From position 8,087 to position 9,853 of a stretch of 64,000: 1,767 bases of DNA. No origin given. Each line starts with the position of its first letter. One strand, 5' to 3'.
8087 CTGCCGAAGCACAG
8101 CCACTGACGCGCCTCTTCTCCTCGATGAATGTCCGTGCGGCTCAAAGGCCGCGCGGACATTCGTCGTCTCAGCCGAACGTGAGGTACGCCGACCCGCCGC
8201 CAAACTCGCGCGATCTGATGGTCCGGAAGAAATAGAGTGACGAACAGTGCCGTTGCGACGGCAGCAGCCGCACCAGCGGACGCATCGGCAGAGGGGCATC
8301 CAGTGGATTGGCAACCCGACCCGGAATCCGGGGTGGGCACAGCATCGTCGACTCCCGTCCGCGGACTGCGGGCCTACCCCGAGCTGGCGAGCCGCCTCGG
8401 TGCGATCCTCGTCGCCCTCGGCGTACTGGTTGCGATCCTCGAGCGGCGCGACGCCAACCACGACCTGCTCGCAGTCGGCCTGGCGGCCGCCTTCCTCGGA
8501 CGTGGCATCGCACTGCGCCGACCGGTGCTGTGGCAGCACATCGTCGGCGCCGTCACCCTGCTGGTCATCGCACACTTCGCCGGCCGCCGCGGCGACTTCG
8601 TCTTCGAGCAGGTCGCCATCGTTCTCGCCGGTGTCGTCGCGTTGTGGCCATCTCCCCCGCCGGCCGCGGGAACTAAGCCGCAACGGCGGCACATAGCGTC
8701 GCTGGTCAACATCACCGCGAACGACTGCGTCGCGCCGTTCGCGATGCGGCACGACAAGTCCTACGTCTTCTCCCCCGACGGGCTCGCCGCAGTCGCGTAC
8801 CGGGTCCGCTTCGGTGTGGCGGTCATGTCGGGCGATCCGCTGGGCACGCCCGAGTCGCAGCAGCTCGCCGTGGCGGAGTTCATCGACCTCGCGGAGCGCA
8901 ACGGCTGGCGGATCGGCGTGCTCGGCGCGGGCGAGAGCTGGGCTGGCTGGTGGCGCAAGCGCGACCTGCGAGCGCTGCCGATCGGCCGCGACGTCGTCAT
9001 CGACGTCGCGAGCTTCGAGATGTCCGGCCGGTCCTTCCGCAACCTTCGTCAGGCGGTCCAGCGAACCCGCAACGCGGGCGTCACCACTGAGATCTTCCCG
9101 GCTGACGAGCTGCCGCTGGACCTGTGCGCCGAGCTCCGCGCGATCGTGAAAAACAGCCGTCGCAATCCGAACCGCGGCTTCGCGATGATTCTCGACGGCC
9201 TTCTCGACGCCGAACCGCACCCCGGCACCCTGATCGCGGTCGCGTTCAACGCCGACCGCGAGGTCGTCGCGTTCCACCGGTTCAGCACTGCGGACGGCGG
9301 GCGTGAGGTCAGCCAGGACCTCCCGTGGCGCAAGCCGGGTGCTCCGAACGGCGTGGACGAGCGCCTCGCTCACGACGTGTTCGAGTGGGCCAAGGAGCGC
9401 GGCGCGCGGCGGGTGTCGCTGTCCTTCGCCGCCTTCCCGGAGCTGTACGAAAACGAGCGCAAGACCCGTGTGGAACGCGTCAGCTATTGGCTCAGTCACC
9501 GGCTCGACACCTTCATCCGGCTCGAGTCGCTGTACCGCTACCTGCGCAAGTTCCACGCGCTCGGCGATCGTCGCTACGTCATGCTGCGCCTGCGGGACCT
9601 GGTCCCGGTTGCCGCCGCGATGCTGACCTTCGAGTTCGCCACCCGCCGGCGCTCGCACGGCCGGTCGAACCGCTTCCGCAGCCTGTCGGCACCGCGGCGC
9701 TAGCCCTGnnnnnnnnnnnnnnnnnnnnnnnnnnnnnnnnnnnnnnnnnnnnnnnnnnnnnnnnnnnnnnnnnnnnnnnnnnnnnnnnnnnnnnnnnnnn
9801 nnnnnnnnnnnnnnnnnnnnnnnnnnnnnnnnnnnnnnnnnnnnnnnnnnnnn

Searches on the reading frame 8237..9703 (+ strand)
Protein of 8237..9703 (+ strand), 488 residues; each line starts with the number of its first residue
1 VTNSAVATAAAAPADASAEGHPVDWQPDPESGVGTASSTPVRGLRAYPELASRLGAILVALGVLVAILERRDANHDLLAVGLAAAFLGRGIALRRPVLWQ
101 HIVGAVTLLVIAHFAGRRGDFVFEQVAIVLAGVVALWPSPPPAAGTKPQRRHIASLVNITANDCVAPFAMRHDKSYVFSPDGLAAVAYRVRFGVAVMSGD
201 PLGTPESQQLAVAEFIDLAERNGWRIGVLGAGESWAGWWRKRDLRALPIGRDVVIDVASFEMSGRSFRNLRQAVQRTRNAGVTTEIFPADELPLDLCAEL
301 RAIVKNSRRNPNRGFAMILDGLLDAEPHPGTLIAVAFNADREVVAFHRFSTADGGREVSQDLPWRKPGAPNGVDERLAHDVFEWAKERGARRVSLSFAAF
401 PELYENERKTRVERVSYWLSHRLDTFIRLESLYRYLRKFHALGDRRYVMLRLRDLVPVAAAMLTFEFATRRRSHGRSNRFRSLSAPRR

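Call 5: search_protein_families(library=pfam, proteins=[window:8237-9703:+], max_evalue=0.01)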
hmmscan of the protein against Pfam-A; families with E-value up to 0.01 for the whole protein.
window:8237-9703:+ (488 aa): 1 family
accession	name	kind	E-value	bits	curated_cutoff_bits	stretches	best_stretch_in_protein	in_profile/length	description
PF09924.15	LPG_synthase_C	-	3.2e-59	200.9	27.5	1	162-448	10-296/298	Phosphatidylglycerol lysyltransferase, C-terminal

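Call 6: search_protein_families(library=ncbifam, proteins=[window:8237-9703:+], max_evalue=0.01)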
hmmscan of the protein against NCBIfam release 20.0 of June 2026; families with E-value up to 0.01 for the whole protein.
window:8237-9703:+ (488 aa): 2 families
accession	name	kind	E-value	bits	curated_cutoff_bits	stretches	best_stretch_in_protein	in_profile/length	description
NF002821.0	PRK02983.1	equivalog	2.3e-59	201.4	742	1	123-462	219-562/1102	bifunctional lysylphosphatidylglycerol synthetase/lysine--tRNA ligase LysX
NF033480.1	bifunc_MprF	equivalog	6.3e-31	107.4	600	1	127-453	498-825/841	bifunctional lysylphosphatidylglycerol flippase/synthetase MprF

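Call 7: find_homologous_proteins(query=window:8237-9703:+, max_evalue=0.00001)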
Query window:8237-9703:+ (488 aa): 1494 proteins with E <= 0.00001 among 8000 candidates; the best 120 are listed.
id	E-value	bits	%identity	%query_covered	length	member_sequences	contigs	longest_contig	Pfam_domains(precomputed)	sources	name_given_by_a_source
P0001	0.0e+0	1015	100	93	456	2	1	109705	PF09924.16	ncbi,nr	ncbi:MAG: DUF2156 domain-containing protein [Frankiaceae bacterium]|nr:DUF2156 domain-containing pro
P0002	7.2e-272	920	88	95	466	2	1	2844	PF09924.16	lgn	-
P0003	1.1e-229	781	76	95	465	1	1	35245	PF09924.16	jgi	jgi:lysylphosphatidylglycerol synthetase-like protein (DUF2156 family)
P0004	4.0e-227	773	76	94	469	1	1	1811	PF09924.16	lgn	-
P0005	1.3e-225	768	75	95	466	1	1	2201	PF09924.16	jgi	jgi:lysylphosphatidylglycerol synthetase-like protein (DUF2156 family)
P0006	3.8e-225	766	76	95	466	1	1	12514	PF09924.16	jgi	jgi:lysylphosphatidylglycerol synthetase-like protein (DUF2156 family)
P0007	7.0e-225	765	74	95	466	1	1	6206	PF09924.16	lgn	-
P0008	1.3e-224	764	75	95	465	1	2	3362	PF09924.16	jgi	jgi:lysylphosphatidylglycerol synthetase-like protein (DUF2156 family)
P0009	2.1e-223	760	74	95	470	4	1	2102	PF09924.16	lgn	-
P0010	1.7e-222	757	74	95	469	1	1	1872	PF09924.16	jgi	jgi:lysylphosphatidylglycerol synthetase-like protein (DUF2156 family)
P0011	6.8e-222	755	74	95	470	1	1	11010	PF09924.16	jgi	jgi:lysylphosphatidylglycerol synthetase-like protein (DUF2156 family)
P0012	1.8e-220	751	74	94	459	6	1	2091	PF09924.16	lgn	-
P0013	7.2e-220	749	74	95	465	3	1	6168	PF09924.16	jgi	jgi:lysylphosphatidylglycerol synthetase-like protein (DUF2156 family)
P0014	9.5e-220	748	75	91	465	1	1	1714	PF09924.16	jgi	jgi:lysylphosphatidylglycerol synthetase-like protein (DUF2156 family)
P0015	3.0e-219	747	72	95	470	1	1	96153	PF09924.16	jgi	jgi:lysylphosphatidylglycerol synthetase-like protein (DUF2156 family)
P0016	4.6e-217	739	72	95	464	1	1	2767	PF09924.16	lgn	-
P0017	6.4e-216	736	73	95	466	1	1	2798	PF09924.16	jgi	jgi:lysylphosphatidylglycerol synthetase-like protein (DUF2156 family)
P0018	2.9e-214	730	75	89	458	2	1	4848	PF09924.16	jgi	jgi:lysylphosphatidylglycerol synthetase-like protein (DUF2156 family)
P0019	3.3e-214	730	73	95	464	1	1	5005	PF09924.16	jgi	jgi:lysylphosphatidylglycerol synthetase-like protein (DUF2156 family)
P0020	7.0e-214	729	72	92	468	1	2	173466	PF09924.16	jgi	jgi:lysylphosphatidylglycerol synthetase-like protein (DUF2156 family)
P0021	2.8e-213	727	73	94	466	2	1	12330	PF09924.16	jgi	jgi:lysylphosphatidylglycerol synthetase-like protein (DUF2156 family)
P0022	5.0e-212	723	72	95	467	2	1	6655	PF09924.16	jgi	jgi:lysylphosphatidylglycerol synthetase-like protein (DUF2156 family)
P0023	2.2e-211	721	73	90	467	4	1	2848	PF09924.16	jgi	jgi:lysylphosphatidylglycerol synthetase-like protein (DUF2156 family)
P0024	3.5e-211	720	74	89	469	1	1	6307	PF09924.16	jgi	jgi:lysylphosphatidylglycerol synthetase-like protein (DUF2156 family)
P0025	1.5e-206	705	71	95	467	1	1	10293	PF09924.16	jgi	jgi:lysylphosphatidylglycerol synthetase-like protein (DUF2156 family)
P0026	8.1e-204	696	69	95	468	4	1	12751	PF09924.16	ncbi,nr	ncbi:MAG TPA: phosphatidylglycerol lysyltransferase domain-containing protein [Mycobacteriales bacte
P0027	1.2e-202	692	71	92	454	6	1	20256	PF09924.16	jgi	jgi:lysylphosphatidylglycerol synthetase-like protein (DUF2156 family)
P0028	1.5e-201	688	73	85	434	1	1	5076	PF09924.16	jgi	jgi:lysylphosphatidylglycerol synthetase-like protein (DUF2156 family)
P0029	1.3e-180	619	74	78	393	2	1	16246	PF09924.16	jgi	jgi:lysylphosphatidylglycerol synthetase-like protein (DUF2156 family)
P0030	2.2e-173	595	63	88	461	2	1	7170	PF09924.16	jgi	jgi:lysylphosphatidylglycerol synthetase-like protein (DUF2156 family)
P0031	4.3e-173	595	59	91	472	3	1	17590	PF09924.16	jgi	jgi:lysylphosphatidylglycerol synthetase-like protein (DUF2156 family)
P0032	4.4e-172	591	64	87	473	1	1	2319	PF09924.16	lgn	-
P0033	3.1e-171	588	63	90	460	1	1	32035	PF09924.16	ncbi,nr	ncbi:MAG TPA: phosphatidylglycerol lysyltransferase domain-containing protein [Mycobacteriales bacte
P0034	3.6e-169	582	78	64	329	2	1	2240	PF09924.16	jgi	jgi:lysylphosphatidylglycerol synthetase-like protein (DUF2156 family)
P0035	4.3e-169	581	65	82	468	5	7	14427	PF09924.16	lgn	-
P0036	5.8e-169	581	62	91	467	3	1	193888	PF09924.16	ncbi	-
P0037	3.5e-167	575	61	90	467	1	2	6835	PF09924.16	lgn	-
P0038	1.2e-166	573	60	89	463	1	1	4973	PF09924.16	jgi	jgi:lysylphosphatidylglycerol synthetase-like protein (DUF2156 family)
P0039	4.6e-166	571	61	91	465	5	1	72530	PF09924.16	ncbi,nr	ncbi:MAG TPA: phosphatidylglycerol lysyltransferase domain-containing protein [Mycobacteriales bacte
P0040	1.8e-165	569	62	88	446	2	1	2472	PF09924.16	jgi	-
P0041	2.6e-165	569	62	86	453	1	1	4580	PF09924.16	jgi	jgi:lysylphosphatidylglycerol synthetase-like protein (DUF2156 family)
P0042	8.4e-165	567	58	92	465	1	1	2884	PF09924.16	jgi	jgi:lysylphosphatidylglycerol synthetase-like protein (DUF2156 family)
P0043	1.2e-164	567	61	92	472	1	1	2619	PF09924.16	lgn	-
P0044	4.3e-164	565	60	90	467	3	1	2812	PF09924.16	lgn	-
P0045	5.5e-164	564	60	89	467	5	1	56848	PF09924.16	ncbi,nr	ncbi:MAG TPA: phosphatidylglycerol lysyltransferase domain-containing protein [Mycobacteriales bacte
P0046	1.1e-163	563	61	88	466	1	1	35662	PF09924.16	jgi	jgi:lysylphosphatidylglycerol synthetase-like protein (DUF2156 family)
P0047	1.3e-163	563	62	87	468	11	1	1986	PF09924.16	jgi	jgi:lysylphosphatidylglycerol synthetase-like protein (DUF2156 family)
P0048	2.9e-163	562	75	67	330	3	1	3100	PF09924.16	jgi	jgi:lysylphosphatidylglycerol synthetase-like protein (DUF2156 family)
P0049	4.4e-163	561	60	89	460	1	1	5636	PF09924.16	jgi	jgi:lysylphosphatidylglycerol synthetase-like protein (DUF2156 family)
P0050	1.6e-161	556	61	90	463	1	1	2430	PF09924.16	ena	-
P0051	5.2e-161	555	60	88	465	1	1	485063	PF09924.16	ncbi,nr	ncbi:MAG TPA: phosphatidylglycerol lysyltransferase domain-containing protein [Mycobacteriales bacte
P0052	9.6e-161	554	59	89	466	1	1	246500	PF09924.16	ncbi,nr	ncbi:MAG TPA: phosphatidylglycerol lysyltransferase domain-containing protein [Mycobacteriales bacte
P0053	1.6e-160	553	60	86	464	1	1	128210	PF09924.16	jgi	jgi:lysylphosphatidylglycerol synthetase-like protein (DUF2156 family)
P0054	2.7e-160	552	59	90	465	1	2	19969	PF09924.16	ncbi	-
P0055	7.5e-160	551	58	92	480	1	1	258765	PF09924.16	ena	-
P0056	8.1e-160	551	57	91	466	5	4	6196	PF09924.16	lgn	-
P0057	8.9e-160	551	60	88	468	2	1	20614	PF09924.16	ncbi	-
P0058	6.4e-159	548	58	90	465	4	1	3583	PF09924.16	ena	-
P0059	1.4e-158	547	58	89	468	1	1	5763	PF09924.16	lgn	-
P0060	1.4e-158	547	61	88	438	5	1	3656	PF09924.16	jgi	jgi:lysylphosphatidylglycerol synthetase-like protein (DUF2156 family)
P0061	1.5e-158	547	59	88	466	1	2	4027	PF09924.16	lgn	-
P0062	1.5e-158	547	59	90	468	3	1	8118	PF09924.16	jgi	jgi:lysylphosphatidylglycerol synthetase-like protein (DUF2156 family)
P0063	2.7e-158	546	60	88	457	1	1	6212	PF09924.16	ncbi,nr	ncbi:MAG TPA: phosphatidylglycerol lysyltransferase domain-containing protein [Mycobacteriales bacte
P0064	4.5e-158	545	60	86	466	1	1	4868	PF09924.16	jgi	jgi:lysylphosphatidylglycerol synthetase-like protein (DUF2156 family)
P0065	6.3e-158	545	60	87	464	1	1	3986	PF09924.16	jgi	jgi:lysylphosphatidylglycerol synthetase-like protein (DUF2156 family)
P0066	1.3e-157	544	58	89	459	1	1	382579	PF09924.16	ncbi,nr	ncbi:MAG TPA: phosphatidylglycerol lysyltransferase domain-containing protein [Mycobacteriales bacte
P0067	3.0e-156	539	57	88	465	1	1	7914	PF09924.16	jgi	jgi:lysylphosphatidylglycerol synthetase-like protein (DUF2156 family)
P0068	1.1e-155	537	60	84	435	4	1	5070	PF09924.16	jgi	jgi:lysylphosphatidylglycerol synthetase-like protein (DUF2156 family)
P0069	3.3e-155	536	59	89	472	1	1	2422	PF09924.16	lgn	-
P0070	7.9e-155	534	59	88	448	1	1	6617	PF09924.16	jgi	jgi:lysylphosphatidylglycerol synthetase-like protein (DUF2156 family)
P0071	1.9e-154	533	59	90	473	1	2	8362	PF09924.16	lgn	-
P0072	4.2e-154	532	60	85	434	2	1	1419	PF09924.16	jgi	jgi:lysylphosphatidylglycerol synthetase-like protein (DUF2156 family)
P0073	7.7e-154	531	57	89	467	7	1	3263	PF09924.16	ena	-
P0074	4.8e-151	522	57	86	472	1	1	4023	PF09924.16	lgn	-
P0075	7.6e-145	501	75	62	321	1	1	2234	PF09924.16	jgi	jgi:lysylphosphatidylglycerol synthetase-like protein (DUF2156 family)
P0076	2.0e-142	493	64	68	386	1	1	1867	PF09924.16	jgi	jgi:lysylphosphatidylglycerol synthetase-like protein (DUF2156 family)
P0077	3.5e-140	486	68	65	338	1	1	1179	PF09924.16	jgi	-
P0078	2.4e-128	447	63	64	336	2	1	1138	PF09924.16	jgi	jgi:lysylphosphatidylglycerol synthetase-like protein (DUF2156 family)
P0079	1.9e-125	437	52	86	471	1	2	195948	PF09924.16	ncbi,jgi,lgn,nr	ncbi:MAG: hypothetical protein QOG53_3068 [Frankiales bacterium]|jgi:lysylphosphatidylglycerol synth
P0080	5.6e-125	436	53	84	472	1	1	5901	PF09924.16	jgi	jgi:lysylphosphatidylglycerol synthetase-like protein (DUF2156 family)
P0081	1.0e-124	435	55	82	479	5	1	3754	PF09924.16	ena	-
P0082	2.4e-121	424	53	77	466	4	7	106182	PF09924.16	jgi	-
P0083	2.4e-121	424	49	86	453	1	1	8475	PF09924.16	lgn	-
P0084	4.9e-121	423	51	85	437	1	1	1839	PF09924.16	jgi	jgi:lysylphosphatidylglycerol synthetase-like protein (DUF2156 family)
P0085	5.3e-121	423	52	84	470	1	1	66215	PF09924.16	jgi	jgi:lysylphosphatidylglycerol synthetase-like protein (DUF2156 family)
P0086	9.5e-121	422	50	85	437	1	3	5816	PF09924.16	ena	-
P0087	1.2e-120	422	53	82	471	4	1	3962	PF09924.16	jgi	jgi:lysylphosphatidylglycerol synthetase-like protein (DUF2156 family)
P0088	2.1e-120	421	53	82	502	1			PF09924.16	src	-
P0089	3.1e-120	420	51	85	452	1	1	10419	PF09924.16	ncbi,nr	ncbi:MAG: DUF2156 domain-containing protein [Frankiales bacterium]|nr:DUF2156 domain-containing prot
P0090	4.5e-120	420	52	84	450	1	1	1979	PF09924.16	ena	-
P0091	4.6e-120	420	47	93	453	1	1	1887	PF09924.16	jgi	-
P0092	6.6e-120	419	51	82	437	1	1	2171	PF09924.16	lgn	-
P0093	2.2e-119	417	52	81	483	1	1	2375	PF09924.16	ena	-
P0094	2.2e-119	417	53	85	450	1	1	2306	PF09924.16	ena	-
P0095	4.5e-119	416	53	83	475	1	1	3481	PF09924.16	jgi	jgi:lysylphosphatidylglycerol synthetase-like protein (DUF2156 family)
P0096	4.6e-119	416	50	85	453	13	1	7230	PF09924.16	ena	-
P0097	5.6e-119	416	52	82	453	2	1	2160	PF09924.16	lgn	-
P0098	6.7e-119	416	51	85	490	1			PF09924.16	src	-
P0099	2.1e-118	414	53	81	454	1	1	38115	PF09924.16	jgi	jgi:lysylphosphatidylglycerol synthetase-like protein (DUF2156 family)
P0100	2.2e-118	414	50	85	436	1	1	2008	PF09924.16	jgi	jgi:lysylphosphatidylglycerol synthetase-like protein (DUF2156 family)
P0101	2.5e-118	414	52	82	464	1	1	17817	PF09924.16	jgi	jgi:lysylphosphatidylglycerol synthetase-like protein (DUF2156 family)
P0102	2.5e-118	414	48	94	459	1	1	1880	PF09924.16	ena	-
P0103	2.6e-118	414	53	82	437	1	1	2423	PF09924.16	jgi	jgi:lysylphosphatidylglycerol synthetase-like protein (DUF2156 family)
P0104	2.8e-118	414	53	85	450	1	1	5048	PF09924.16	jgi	jgi:lysylphosphatidylglycerol synthetase-like protein (DUF2156 family)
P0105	3.2e-118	414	50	86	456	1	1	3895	PF09924.16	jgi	jgi:lysylphosphatidylglycerol synthetase-like protein (DUF2156 family)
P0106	8.0e-118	412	52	78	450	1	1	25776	PF09924.16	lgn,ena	-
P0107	8.6e-118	412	49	86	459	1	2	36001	PF09924.16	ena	-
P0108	9.7e-118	412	52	82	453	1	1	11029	PF09924.16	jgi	jgi:lysylphosphatidylglycerol synthetase-like protein (DUF2156 family)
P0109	1.1e-117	412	50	87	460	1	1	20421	PF09924.16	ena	-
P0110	1.1e-117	412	51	82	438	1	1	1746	PF09924.16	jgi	jgi:lysylphosphatidylglycerol synthetase-like protein (DUF2156 family)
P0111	1.3e-117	412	51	85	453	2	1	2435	PF09924.16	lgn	-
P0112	2.0e-117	411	50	88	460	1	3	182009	PF09924.16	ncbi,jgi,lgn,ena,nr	ncbi:MAG TPA: phosphatidylglycerol lysyltransferase domain-containing protein [Mycobacteriales bacte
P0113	2.2e-117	411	54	78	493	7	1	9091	PF09924.16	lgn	-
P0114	2.5e-117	411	51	86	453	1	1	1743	PF09924.16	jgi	-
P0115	3.6e-117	410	51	84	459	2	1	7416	PF09924.16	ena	-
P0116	4.4e-117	410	53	80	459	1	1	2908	PF09924.16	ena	-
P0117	1.4e-116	408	50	82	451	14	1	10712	PF09924.16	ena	-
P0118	1.7e-116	408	51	82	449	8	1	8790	PF09924.16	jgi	jgi:lysylphosphatidylglycerol synthetase-like protein (DUF2156 family)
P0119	2.0e-116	408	50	85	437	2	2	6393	PF09924.16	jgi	jgi:lysylphosphatidylglycerol synthetase-like protein (DUF2156 family)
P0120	2.7e-116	407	51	86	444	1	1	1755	PF09924.16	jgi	jgi:lysylphosphatidylglycerol synthetase-like protein (DUF2156 family)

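Call 9: find_related_loci(query=A1, collection=genome_contigs, flank=6000)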
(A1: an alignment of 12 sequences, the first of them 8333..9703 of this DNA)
Query A1 (456 aa) in genome_contigs; peptide patterns used: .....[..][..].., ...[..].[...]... (x = any residue, [..] = any of these).
599 stretches matched a pattern (row limit reached: there are more); 518 encode a relative of the query (tblastn E <= 1e-3); the best 80 are kept; 80 distinct loci.
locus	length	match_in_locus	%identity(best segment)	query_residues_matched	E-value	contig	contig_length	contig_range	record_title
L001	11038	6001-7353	74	3-453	0e+0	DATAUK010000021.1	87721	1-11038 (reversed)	MAG TPA_asm: Mycobacteriales bacterium isolate SMAG_U5570 k141_1160982, whole genome shotgun sequence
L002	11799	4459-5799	71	10-456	0e+0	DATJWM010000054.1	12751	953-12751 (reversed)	MAG TPA_asm: Mycobacteriales bacterium isolate SMAG_U15099 k141_331022, whole genome shotgun sequence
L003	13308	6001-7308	60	4-435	2e-162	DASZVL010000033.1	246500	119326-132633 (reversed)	MAG TPA_asm: Mycobacteriales bacterium isolate SMAG_U6130 k141_459817, whole genome shotgun sequence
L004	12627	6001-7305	59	1-435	2e-161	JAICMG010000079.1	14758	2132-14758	MAG: Frankiaceae bacterium isolate LS_ISSM_2_bin.122 k141_2680756_length_14758_cov_39.1496, whole genome shotgun sequenc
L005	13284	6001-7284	60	9-437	2e-161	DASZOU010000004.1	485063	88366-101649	MAG TPA_asm: Mycobacteriales bacterium isolate SMAG_U5953 k141_132481, whole genome shotgun sequence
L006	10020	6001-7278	59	9-435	2e-160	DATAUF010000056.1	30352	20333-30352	MAG TPA_asm: Mycobacteriales bacterium isolate SMAG_U5565 k141_2442151, whole genome shotgun sequence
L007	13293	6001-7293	58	4-435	4e-159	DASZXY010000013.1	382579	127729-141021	MAG TPA_asm: Mycobacteriales bacterium isolate SMAG_U6196 k141_770424, whole genome shotgun sequence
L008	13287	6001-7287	64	12-441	1e-157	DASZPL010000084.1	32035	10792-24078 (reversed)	MAG TPA_asm: Mycobacteriales bacterium isolate SMAG_U5970 k141_328801, whole genome shotgun sequence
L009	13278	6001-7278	62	9-435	1e-157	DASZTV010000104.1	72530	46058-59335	MAG TPA_asm: Mycobacteriales bacterium isolate SMAG_U6086 k141_177525, whole genome shotgun sequence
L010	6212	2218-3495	60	9-435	3e-157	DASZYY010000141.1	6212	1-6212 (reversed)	MAG TPA_asm: Mycobacteriales bacterium isolate SMAG_U6222 k141_783177, whole genome shotgun sequence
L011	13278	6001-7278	58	9-435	8e-156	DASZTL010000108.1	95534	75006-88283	MAG TPA_asm: Mycobacteriales bacterium isolate SMAG_U6075 k141_894694, whole genome shotgun sequence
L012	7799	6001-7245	51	24-437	2e-123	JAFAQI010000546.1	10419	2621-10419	MAG: Frankiales bacterium isolate CP_BM_ER_60 BM_ER_k147_8640614, whole genome shotgun sequence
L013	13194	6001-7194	52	39-436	4e-116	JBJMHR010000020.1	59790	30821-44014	MAG: Actinomycetes bacterium isolate H1_18_all_fractions_metab_conc_10_67_14 k255_4490594, whole genome shotgun sequence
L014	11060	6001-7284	47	26-454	1e-113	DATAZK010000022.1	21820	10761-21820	MAG TPA_asm: Frankiaceae bacterium isolate SMAG_U5703 k141_2210655, whole genome shotgun sequence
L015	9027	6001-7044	55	106-454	2e-112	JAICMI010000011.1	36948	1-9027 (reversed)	MAG: Frankiaceae bacterium isolate LS_ISSM_2_bin.129 k141_3050354_length_36948_cov_11.7697, whole genome shotgun sequenc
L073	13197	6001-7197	46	46-440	5e-101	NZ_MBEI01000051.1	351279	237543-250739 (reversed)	Mycobacterium colombiense strain NS-7390 contig_55, whole genome shotgun sequence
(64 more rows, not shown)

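Call 11: find_encoding_contigs(protein=P0001, flank=10000, max_places=3)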
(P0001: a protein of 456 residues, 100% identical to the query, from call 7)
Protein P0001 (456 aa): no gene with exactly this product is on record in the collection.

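Call 12: find_encoding_contigs(protein=P0003, flank=8000, max_places=3)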
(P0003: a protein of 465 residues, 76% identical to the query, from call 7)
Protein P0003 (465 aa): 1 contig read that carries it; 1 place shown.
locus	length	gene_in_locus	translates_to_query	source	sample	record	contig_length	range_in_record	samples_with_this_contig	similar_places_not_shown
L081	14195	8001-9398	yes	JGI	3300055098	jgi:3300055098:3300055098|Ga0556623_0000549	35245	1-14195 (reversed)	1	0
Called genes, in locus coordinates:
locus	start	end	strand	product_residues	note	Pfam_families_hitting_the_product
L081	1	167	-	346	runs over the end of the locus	PF01118:Semialdhyde_dh, PF02774:Semialdhyde_dhC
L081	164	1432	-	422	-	PF00696:AA_kinase, PF01842:ACT, PF22468:ACT_9, PF13840:ACT_7, PF22468:ACT_9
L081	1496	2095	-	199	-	PF21176:RecR_HhH, PF02132:RecR_ZnF, PF01751:Toprim, PF13662:Toprim_4, PF21175:RecR_C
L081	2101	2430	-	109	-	PF02575:YbaB_DNA_bd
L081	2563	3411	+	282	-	PF00353:HemolysinCabind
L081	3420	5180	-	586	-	PF05496:RuvB_N (faint), PF13177:DNA_pol3_delta2, PF13401:AAA_22 (faint), PF00004:AAA, PF22608:DNAX_ATPase_lid, PF12169:DNA_pol3_gamma3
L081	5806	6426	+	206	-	PF06737:Transglycosylas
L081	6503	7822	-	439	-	PF02517:Rce1-like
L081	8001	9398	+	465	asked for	PF09924:LPG_synthase_C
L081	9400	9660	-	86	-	PF19870:DUF6343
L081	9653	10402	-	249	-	-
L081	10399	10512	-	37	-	-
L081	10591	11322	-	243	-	PF00230:MIP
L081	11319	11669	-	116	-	PF12840:HTH_20, PF01022:HTH_5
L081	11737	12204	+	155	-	PF00903:Glyoxalase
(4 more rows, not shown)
